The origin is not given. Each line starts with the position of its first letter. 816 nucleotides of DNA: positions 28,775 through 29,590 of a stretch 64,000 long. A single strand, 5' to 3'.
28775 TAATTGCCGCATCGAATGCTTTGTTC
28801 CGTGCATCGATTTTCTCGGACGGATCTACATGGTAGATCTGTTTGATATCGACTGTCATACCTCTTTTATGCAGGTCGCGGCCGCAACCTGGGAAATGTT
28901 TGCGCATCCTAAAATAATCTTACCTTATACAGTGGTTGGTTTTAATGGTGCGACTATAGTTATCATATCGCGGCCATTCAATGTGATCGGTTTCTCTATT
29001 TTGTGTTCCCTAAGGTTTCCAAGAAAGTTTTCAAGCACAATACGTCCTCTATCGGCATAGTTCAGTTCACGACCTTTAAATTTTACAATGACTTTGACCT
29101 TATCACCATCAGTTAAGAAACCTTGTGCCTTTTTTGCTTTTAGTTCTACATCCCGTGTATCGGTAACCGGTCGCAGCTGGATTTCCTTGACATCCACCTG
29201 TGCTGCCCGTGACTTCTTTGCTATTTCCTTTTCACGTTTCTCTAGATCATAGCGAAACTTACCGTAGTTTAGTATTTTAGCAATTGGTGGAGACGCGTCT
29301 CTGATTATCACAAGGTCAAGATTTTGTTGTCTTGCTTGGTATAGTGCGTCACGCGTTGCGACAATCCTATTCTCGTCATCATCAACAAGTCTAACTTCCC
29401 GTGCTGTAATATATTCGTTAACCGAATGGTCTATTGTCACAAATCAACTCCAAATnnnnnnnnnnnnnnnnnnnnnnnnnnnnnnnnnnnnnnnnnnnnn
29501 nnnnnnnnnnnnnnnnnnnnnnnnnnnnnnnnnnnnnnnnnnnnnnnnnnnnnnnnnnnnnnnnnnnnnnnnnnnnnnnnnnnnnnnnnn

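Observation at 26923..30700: Contiguous translation and proteostasis block: ClpS, Hsp20, S21, IF-3, ClpX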

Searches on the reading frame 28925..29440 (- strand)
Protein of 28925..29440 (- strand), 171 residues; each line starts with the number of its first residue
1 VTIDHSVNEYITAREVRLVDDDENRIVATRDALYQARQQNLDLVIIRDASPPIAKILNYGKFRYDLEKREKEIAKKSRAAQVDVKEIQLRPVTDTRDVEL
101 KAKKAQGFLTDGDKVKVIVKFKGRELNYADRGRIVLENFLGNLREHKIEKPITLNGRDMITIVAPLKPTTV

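Call 3: search_protein_families(library=pfam, proteins=[window:28925-29440:-], max_evalue=0.01)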
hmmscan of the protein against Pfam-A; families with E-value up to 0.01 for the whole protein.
window:28925-29440:- (171 aa): 2 families
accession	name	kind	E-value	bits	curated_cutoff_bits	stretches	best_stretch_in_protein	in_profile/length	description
PF00707.27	IF3_C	-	6.2e-25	87.4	34.8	1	82-165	1-85/86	Translation initiation factor IF-3, C-terminal domain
PF05198.21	IF3_N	-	3e-21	75.8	26.9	1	7-72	1-69/70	Translation initiation factor IF-3, N-terminal domain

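Call 4: search_protein_families(library=ncbifam, proteins=[window:28925-29440:-], max_evalue=0.01)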
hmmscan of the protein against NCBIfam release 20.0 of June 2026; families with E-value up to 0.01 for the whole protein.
window:28925-29440:- (171 aa): 1 family
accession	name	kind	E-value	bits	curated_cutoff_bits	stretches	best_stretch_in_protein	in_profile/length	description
TIGR00168.2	infC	equivalog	2.2e-44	151.2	60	1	5-167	5-169/170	translation initiation factor IF-3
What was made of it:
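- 28925..29440 (-): infC: two-domain IF-3 with a GTG start, GGAG 7 nt upstream and an in-frame TGA two codons upstream. TIGR00168, 151 bits (call 4).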

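Call 9: search_protein_families(library=phrogs, proteins=[window:28925-29440:-], max_evalue=0.001)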
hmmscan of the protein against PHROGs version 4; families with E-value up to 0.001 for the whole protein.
window:28925-29440:- (171 aa): 1 family
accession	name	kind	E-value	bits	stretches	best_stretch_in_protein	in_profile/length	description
phrog_9787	-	other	9.5e-50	169.7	1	5-165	4-166/168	translation initiation factor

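Call 11: search_dna_similar(query=window:28925-29440:-, collection=phages, mode=protein, max_rows=25)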
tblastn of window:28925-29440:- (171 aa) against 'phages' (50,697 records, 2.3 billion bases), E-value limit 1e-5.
Records with a match: 102; places in all: 102; records where one place covers at least 80% of the query: 45.
Best place of each record, by identity: <60% 102.
By first word of the organism name: Escherichia 34; Bacteriophage 11; Klebsiella 10; Salmonella 8; Erwinia 8; uncultured 5; Yersinia 4; Vibrio 3; Agrobacterium 2; Enterococcus 2; and 9 more.
By host as written in the record: - 25; Escherichia coli 11; Klebsiella pneumoniae 5; Salmonella enterica subsp. enterica serovar Typhimurium 4; Erwinia amylovora 3; Erwinia amylovora SNUABM_01 3; Escherichia coli O157:H7 3; Agrobacterium tumefaciens C58 2; and 36 more.
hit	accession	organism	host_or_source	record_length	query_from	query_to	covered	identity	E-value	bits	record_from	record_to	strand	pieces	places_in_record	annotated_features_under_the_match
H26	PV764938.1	Sinorhizobium phage Phosso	Sinohrizobium meliloti NRRL L-50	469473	1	167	98%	48.3%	1e-43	159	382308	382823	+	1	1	translation initiation factor IF-3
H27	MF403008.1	Agrobacterium phage Atu_ph07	Agrobacterium tumefaciens C58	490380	6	159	90%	49.0%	2e-40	149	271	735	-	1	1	translation initiation factor 3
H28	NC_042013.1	Agrobacterium phage Atu_ph07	Agrobacterium tumefaciens C58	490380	6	159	90%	49.0%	2e-40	149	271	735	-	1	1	translation initiation factor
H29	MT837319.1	Bacteriophage sp.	human fecal samples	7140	7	165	93%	44.8%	1e-22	99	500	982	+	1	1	record has no annotation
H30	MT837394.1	Bacteriophage sp.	human fecal samples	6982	5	167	95%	41.0%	2e-29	118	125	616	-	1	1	record has no annotation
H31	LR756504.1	uncultured phage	metagenomic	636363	5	167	95%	41.0%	3e-29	118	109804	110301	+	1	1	record has no annotation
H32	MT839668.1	Bacteriophage sp.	human fecal samples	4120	3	165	95%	40.1%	9e-31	122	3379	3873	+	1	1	record has no annotation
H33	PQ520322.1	Enterococcus phage IME_EF3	-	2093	1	165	96%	39.2%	2e-26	109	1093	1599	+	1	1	record has no annotation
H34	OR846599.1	Enterococcus phage Efs 1-1-1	Enterococcus faecalis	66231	1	165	96%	39.2%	2e-26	109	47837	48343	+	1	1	record has no annotation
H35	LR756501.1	uncultured phage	metagenomic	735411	7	170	96%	39.3%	1e-19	91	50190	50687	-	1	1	record has no annotation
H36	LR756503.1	uncultured phage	metagenomic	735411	7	170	96%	39.3%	1e-19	91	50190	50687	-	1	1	record has no annotation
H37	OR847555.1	Listeria phage LM 4-11-1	Listeria monocytogenes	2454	1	165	96%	38.6%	1e-25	107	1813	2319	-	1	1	record has no annotation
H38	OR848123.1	Listeria phage LM 4-14-1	Listeria monocytogenes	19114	1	165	96%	38.6%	1e-25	107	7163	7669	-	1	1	record has no annotation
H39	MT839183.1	Bacteriophage sp.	human fecal samples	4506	7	163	92%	39.8%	9e-25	105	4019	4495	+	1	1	record has no annotation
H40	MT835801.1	Bacteriophage sp.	human fecal samples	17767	7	168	95%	38.2%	4e-18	86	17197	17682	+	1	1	record has no annotation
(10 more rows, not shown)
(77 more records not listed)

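Call 21: find_homologous_proteins(query=window:28925-29440:-, max_evalue=1e-10)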
Query window:28925-29440:- (171 aa): 286 proteins with E <= 1e-10 among 339 candidates; the best 120 are listed.
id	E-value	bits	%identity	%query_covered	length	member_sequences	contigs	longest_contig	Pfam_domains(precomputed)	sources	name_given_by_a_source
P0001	7.3e-103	359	99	100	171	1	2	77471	PF00707.28,PF05198.22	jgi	jgi:translation initiation factor IF-3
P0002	4.0e-91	321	89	99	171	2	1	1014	PF00707.28,PF05198.22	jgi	jgi:translation initiation factor IF-3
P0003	2.7e-74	266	74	98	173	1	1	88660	PF00707.28,PF05198.22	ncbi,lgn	-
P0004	5.7e-71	255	72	98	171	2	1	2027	PF00707.28,PF05198.22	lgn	-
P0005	8.0e-68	245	69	99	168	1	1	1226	PF00707.28,PF05198.22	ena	-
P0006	4.4e-67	243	65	99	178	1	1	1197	PF00707.28,PF05198.22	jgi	jgi:translation initiation factor IF-3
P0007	3.8e-64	233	61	99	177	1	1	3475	PF00707.28,PF05198.22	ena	-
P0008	6.0e-63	229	63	99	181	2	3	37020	PF00707.28,PF05198.22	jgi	jgi:translation initiation factor IF-3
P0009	7.0e-57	210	58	98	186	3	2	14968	PF00707.28,PF05198.22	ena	-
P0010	1.0e-52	196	55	97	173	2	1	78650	PF00707.28,PF05198.22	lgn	-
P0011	6.1e-52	194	55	94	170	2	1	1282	PF00707.28,PF05198.22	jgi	jgi:translation initiation factor IF-3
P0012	8.4e-52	193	56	97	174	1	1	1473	PF00707.28,PF05198.22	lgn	-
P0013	5.6e-51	190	55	99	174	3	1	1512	PF00707.28,PF05198.22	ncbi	-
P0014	1.2e-50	189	54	96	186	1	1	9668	PF00707.28,PF05198.22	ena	-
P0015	3.6e-50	188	55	95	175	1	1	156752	PF00707.28,PF05198.22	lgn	-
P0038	5.0e-43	165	50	97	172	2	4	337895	PF00707.28,PF05198.22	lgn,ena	-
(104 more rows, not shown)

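Call 22: find_encoding_contigs(protein=P0003, flank=10000, max_places=1)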
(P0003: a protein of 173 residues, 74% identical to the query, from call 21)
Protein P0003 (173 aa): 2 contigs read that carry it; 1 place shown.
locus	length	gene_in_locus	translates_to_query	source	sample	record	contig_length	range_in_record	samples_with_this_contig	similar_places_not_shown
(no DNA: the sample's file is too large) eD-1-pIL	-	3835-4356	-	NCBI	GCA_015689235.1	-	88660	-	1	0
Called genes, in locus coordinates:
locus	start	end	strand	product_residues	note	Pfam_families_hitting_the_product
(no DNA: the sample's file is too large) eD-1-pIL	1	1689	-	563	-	?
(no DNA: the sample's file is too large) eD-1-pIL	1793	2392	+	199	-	-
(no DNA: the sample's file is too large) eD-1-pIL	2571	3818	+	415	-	PF06689:zf-C4_ClpX, PF00493:MCM (weak), PF05496:RuvB_N (faint), PF01078:Mg_chelatase (faint), PF07724:AAA_2, PF00004:AAA, PF07728:AAA_5 (weak), PF10431:ClpB_D2-small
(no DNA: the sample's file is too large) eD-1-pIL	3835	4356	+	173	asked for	PF05198:IF3_N, PF00707:IF3_C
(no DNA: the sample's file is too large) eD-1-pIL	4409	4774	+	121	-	-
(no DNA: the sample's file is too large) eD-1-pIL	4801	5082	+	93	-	PF01165:Ribosomal_S21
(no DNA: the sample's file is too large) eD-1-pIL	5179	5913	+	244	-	PF12224:Amidoligase_2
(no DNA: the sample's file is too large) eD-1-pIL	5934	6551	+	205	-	-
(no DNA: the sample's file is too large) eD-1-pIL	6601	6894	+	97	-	PF02617:ClpS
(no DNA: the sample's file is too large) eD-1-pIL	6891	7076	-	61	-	-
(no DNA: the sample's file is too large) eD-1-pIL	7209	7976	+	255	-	-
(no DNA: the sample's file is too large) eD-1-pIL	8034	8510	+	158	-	-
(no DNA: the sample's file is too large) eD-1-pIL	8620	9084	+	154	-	-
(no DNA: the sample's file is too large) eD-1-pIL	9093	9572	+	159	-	PF13238:AAA_18 (faint), PF13671:AAA_33, PF13207:AAA_17 (weak)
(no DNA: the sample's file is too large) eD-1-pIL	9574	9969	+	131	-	-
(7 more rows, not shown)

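Call 23: find_encoding_contigs(protein=P0015, flank=10000, max_places=1)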
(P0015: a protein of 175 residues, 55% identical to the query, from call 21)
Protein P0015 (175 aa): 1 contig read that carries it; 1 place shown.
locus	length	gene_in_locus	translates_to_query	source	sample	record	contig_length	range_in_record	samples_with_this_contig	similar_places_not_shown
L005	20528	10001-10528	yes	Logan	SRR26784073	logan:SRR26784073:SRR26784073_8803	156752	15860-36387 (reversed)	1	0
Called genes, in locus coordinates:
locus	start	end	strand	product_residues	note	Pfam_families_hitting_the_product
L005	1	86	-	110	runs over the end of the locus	-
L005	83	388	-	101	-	-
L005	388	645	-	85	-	-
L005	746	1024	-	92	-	-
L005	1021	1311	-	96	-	-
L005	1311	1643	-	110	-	-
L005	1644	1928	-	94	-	-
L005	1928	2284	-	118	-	-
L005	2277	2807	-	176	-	PF07068:Gp23 (faint)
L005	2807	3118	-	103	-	-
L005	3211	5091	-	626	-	PF02518:HATPase_c, PF00204:DNA_gyraseB, PF01751:Toprim (weak), PF16898:TOPRIM_C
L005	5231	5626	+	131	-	-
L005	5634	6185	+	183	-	-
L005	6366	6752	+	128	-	PF02675:AdoMet_dc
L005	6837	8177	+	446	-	-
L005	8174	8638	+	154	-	-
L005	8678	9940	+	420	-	PF06689:zf-C4_ClpX, PF01078:Mg_chelatase (faint), PF00158:Sigma54_activat (faint), PF07724:AAA_2, PF00004:AAA, PF07728:AAA_5 (weak), PF10431:ClpB_D2-small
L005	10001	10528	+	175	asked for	PF05198:IF3_N, PF00707:IF3_C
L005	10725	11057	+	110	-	-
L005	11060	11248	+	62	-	-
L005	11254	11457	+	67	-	-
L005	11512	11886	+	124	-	-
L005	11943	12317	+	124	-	-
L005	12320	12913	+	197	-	-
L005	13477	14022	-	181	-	-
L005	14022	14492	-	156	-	-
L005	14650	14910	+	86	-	PF01165:Ribosomal_S21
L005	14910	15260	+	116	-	-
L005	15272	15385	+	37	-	-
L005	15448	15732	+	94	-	-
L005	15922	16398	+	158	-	-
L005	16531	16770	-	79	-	-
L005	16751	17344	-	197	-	-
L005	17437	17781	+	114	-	-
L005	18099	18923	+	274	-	-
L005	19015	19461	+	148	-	PF00011:HSP20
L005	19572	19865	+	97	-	PF02617:ClpS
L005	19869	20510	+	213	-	-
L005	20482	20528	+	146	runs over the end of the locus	-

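Call 24: find_encoding_contigs(protein=P0038, flank=10000, max_places=1)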
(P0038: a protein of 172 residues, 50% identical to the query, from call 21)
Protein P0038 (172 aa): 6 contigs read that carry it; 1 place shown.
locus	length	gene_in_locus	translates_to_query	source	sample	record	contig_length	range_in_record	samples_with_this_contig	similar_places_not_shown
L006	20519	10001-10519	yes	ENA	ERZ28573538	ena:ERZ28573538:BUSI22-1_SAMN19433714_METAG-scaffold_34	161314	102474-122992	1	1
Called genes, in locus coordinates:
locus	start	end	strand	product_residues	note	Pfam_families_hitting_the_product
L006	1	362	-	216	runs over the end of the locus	PF00561:Abhydrolase_1 (weak), PF02089:Palm_thioest (weak), PF07819:PGAP1 (weak)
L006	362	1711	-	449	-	PF00521:DNA_topoisoIV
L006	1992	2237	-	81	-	-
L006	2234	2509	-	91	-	-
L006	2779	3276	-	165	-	-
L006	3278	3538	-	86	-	-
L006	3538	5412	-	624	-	PF02518:HATPase_c, PF00204:DNA_gyraseB, PF01751:Toprim, PF16898:TOPRIM_C (weak)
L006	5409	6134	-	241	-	PF05265:DUF723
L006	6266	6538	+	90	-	-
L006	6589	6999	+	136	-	-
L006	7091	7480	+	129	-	PF02675:AdoMet_dc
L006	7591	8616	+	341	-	-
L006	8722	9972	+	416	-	PF06689:zf-C4_ClpX, PF14532:Sigma54_activ_2 (faint), PF01078:Mg_chelatase (faint), PF00158:Sigma54_activat (faint), PF07724:AAA_2, PF00004:AAA, PF07728:AAA_5 (weak), PF10431:ClpB_D2-small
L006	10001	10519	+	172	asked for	PF05198:IF3_N, PF00707:IF3_C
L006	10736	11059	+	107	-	-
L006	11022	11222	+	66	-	-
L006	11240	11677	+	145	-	-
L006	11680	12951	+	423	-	PF02403:Seryl_tRNA_N, PF00587:tRNA-synt_2b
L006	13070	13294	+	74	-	-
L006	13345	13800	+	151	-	-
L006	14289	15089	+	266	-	-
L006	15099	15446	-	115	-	-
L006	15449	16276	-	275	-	-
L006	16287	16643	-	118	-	-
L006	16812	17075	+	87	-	PF01165:Ribosomal_S21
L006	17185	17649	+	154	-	-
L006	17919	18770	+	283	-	-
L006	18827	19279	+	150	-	PF00011:HSP20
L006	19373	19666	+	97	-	PF02617:ClpS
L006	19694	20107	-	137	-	PF07460:NUMOD3 (weak)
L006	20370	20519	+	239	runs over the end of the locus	PF00092:VWA (weak)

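Call 47: search_solved_structures(query=window:28925-29440:-, show_alignments=5, max_evalue=0.00001)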
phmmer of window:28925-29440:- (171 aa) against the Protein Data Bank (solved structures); distinct sequences matched with E-value up to 0.00001: 10.
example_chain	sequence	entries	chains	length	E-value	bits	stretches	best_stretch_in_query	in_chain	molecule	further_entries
5me0_Y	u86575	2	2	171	8.2e-31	110.2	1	4-166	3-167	Translation initiation factor IF-3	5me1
8jsg_A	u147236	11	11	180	5.2e-28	101.1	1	6-167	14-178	Translation initiation factor IF-3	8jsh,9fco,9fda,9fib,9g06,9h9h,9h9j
5lmn_X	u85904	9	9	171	8.1e-27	97.2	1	5-168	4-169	Translation initiation factor IF-3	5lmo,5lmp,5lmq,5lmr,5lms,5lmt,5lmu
5me0_Z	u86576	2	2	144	8.1e-25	90.7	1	28-167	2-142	Translation initiation factor IF-3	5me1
1tif_A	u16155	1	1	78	5.6e-15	58.7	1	2-74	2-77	TRANSLATION INITIATION FACTOR 3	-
2ife_A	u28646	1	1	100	2.7e-13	53.3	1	76-167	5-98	PROTEIN (TRANSLATION INITIATION FACTOR IF3)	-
6vrj_A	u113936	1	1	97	2.9e-13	53.2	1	74-167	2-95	Translation initiation factor IF-3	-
1tig_A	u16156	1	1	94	1.2e-10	44.7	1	82-166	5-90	TRANSLATION INITIATION FACTOR 3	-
6o6d_A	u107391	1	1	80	5.2e-09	39.4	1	8-72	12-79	Translation initiation factor IF-3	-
1i96_V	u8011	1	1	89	8.2e-09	38.7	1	83-168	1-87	TRANSLATION INITIATION FACTOR IF3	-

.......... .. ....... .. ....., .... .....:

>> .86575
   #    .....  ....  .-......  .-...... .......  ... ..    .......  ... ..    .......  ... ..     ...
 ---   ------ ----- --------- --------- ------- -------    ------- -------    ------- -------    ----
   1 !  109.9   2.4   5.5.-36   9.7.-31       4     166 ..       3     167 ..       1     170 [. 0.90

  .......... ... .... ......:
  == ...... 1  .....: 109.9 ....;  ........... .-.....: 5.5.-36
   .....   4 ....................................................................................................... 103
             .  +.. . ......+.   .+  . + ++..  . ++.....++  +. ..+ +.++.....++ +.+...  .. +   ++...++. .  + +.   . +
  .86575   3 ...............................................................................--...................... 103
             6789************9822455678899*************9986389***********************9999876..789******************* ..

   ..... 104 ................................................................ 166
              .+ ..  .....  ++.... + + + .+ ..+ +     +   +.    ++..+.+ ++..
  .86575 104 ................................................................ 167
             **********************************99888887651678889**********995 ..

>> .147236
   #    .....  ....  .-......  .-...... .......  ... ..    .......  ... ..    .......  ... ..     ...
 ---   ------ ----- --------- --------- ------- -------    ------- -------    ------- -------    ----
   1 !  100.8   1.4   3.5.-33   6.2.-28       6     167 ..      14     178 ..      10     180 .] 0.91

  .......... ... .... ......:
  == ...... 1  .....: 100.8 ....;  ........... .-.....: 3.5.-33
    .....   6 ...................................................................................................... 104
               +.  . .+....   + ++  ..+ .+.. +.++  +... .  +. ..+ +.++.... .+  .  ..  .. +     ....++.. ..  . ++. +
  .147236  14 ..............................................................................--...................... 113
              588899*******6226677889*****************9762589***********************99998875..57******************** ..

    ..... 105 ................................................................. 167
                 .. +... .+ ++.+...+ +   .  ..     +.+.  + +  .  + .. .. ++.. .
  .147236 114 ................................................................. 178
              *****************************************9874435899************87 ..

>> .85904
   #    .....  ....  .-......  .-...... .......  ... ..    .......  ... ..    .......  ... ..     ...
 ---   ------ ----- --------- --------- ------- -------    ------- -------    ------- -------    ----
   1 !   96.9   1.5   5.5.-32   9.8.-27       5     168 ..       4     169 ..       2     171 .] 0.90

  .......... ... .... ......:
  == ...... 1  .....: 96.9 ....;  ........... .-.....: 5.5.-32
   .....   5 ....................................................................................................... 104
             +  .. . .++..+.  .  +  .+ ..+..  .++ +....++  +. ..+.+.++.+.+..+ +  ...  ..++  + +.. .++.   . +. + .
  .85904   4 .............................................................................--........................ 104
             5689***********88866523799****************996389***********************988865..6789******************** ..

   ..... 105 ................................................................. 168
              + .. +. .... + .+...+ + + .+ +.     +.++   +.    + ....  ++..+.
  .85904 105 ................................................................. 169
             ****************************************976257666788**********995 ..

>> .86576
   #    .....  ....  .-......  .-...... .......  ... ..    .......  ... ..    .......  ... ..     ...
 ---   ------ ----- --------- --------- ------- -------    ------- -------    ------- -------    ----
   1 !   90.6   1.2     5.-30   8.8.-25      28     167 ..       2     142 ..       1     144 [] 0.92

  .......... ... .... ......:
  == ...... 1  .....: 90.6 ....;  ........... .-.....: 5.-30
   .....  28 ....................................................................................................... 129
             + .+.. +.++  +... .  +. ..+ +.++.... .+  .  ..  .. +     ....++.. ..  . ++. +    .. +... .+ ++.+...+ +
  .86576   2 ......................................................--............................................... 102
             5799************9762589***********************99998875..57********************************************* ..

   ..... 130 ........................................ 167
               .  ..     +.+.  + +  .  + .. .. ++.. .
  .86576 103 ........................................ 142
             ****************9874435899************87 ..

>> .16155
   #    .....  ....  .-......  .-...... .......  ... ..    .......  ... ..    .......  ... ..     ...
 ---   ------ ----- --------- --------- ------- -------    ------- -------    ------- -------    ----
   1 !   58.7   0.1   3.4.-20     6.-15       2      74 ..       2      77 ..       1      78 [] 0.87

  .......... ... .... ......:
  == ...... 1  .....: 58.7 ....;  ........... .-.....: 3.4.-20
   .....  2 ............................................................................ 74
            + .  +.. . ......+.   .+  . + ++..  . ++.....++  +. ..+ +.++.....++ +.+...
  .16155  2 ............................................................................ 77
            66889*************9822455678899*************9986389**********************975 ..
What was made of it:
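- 28925..29440 (-): Aligns end to end with Geobacillus, E. coli and Thermus IF-3 (call 47).
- On IF-3 (infC): Aligns end to end with three solved bacterial IF-3s (call 47).
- IF-3 is full-length with two domains (call 47).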
